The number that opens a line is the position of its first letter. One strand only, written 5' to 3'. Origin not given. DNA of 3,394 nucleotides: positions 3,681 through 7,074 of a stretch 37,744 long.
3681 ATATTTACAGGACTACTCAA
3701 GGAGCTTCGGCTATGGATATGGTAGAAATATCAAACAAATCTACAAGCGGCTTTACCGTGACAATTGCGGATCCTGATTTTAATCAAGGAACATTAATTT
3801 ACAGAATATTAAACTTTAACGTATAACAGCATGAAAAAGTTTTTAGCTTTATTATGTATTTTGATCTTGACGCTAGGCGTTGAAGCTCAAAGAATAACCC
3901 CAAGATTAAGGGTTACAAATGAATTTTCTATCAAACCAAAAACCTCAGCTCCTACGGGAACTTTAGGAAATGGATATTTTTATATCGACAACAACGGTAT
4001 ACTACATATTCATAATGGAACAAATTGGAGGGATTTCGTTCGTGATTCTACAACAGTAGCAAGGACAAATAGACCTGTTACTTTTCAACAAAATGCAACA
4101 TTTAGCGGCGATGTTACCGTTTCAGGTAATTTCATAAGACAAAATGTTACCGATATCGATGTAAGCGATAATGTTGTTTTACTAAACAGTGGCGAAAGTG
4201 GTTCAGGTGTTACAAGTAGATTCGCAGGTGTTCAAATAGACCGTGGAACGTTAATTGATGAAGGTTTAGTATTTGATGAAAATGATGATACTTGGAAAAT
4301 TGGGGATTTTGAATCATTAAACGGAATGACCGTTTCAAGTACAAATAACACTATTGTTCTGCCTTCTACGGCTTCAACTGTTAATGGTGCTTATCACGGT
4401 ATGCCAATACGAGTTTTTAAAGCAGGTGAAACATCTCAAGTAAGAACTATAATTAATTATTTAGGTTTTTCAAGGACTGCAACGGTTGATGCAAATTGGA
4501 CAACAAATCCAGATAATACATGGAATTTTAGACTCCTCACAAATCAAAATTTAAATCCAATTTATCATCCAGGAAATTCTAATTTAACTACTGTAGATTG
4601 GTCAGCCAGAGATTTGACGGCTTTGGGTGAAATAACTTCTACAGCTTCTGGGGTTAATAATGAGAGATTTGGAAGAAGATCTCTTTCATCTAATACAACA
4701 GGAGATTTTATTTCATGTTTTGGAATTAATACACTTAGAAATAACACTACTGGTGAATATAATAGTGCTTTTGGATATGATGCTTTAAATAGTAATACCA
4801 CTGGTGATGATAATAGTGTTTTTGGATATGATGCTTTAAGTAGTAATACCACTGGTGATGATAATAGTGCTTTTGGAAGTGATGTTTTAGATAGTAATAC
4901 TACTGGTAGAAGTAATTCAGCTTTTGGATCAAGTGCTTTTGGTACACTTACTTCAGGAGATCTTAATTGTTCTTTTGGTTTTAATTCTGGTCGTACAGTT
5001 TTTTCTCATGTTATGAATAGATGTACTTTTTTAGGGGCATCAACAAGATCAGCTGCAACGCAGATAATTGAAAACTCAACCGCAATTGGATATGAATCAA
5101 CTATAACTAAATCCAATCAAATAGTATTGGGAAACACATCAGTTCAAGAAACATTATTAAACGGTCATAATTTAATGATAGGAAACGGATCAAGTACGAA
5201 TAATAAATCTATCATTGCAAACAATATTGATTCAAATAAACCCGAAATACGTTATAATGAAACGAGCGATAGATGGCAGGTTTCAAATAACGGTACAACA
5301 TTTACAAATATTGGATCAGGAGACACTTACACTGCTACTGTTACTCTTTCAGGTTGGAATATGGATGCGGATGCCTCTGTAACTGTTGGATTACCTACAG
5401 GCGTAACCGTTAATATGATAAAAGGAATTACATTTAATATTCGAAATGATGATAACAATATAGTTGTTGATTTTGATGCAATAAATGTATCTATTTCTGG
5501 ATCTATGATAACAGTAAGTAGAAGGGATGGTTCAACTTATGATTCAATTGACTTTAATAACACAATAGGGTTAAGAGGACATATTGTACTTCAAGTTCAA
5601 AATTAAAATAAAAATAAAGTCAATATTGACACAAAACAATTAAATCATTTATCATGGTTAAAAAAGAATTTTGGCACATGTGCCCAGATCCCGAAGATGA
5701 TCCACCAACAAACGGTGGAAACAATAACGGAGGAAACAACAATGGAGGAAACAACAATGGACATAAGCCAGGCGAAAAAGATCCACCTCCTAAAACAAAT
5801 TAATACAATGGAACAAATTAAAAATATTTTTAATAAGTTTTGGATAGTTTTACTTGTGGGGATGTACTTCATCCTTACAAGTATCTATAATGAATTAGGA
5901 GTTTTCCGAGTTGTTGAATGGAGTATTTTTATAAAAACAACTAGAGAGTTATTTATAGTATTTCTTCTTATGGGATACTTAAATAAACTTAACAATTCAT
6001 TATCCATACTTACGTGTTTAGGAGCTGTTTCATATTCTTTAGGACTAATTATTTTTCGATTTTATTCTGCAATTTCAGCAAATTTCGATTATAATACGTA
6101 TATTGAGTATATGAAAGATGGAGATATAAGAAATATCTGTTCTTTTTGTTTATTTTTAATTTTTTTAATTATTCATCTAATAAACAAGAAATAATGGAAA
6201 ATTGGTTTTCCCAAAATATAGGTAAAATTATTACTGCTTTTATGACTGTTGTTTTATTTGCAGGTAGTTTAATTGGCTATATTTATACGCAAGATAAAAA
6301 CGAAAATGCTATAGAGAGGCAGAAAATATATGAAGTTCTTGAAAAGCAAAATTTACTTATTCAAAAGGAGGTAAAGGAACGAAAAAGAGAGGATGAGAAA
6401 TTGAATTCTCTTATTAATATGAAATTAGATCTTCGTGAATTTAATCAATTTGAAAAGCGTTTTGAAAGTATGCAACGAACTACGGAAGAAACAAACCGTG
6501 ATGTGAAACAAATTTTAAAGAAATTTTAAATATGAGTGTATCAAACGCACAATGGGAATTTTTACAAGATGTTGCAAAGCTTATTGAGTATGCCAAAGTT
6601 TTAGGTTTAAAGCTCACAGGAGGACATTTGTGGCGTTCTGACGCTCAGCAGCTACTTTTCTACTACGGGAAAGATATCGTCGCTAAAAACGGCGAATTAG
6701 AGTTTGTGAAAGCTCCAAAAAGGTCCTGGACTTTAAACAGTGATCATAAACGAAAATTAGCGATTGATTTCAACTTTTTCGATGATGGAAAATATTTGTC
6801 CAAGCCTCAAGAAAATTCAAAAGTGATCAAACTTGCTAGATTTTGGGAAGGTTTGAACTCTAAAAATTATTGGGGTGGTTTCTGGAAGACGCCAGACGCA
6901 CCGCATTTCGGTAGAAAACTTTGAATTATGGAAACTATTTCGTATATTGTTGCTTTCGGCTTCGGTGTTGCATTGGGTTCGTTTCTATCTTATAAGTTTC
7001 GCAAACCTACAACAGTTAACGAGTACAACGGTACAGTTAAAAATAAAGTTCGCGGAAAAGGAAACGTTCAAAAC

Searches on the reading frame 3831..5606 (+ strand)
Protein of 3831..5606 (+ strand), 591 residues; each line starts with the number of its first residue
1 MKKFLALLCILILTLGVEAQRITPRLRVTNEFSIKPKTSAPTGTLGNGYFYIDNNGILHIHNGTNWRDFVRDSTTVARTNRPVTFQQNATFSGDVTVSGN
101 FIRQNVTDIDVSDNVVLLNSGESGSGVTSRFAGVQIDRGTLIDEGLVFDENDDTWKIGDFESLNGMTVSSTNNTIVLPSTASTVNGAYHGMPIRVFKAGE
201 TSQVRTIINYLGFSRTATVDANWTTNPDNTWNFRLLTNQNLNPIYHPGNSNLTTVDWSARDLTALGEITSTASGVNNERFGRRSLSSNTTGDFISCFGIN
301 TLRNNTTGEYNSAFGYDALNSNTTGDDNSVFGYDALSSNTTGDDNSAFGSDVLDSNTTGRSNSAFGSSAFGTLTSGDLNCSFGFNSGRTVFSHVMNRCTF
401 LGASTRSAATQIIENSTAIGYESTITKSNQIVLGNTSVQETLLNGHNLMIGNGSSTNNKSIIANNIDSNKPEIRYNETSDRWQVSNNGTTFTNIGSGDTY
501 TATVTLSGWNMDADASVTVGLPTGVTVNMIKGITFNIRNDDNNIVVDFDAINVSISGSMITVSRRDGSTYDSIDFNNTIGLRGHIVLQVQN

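Call 19: search_protein_families(library=phrogs, proteins=[window:3831-5606:+], max_evalue=0.001)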
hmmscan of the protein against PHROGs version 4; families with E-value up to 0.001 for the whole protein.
window:3831-5606:+ (591 aa): 3 families
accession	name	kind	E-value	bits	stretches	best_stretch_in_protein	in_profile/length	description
phrog_23837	-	head and packaging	2.4e-16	60.7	1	270-450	222-401/507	virion structural protein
phrog_4636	-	tail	3e-15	56.7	1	194-546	154-485/763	tail spike protein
phrog_6002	-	head and packaging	2.5e-14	52.9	1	275-367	700-792/1183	virion structural protein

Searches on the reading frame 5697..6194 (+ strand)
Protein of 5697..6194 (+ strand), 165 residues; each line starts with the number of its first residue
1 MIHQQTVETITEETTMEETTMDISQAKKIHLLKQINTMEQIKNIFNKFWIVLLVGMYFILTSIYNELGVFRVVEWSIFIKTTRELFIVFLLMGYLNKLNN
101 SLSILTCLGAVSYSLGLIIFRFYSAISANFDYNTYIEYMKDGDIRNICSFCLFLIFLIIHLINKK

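Call 19: search_protein_families(library=phrogs, proteins=[window:5697-6194:+], max_evalue=0.001)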
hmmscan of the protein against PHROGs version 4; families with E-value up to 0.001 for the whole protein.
window:5697-6194:+ (165 aa): 0 families

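Call 92: search_protein_families(library=pfam, proteins=[window:5697-6194:+], max_evalue=0.1)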
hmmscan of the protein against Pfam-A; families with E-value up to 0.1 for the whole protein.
window:5697-6194:+ (165 aa): 2 families
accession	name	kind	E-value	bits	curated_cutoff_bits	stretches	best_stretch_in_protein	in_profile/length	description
PF24871.1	Piezo_TM1-24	-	0.0022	17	28.8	1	13-79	520-584/682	Piezo TM1-24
PF06858.20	NOG1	-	0.03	14.5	27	1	21-52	21-53/58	Nucleolar GTP-binding protein 1 (NOG1)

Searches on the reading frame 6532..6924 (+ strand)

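Call 19: search_protein_families(library=phrogs, proteins=[window:6532-6924:+], max_evalue=0.001)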
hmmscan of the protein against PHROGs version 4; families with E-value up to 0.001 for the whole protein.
window:6532-6924:+ (130 aa): 2 families
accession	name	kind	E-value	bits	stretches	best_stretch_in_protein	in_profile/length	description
phrog_1768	-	lysis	9.3e-08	31.2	1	60-129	968-1039/1577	endolysin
phrog_465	-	lysis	1.6e-06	28.6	1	63-126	95-163/292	endolysin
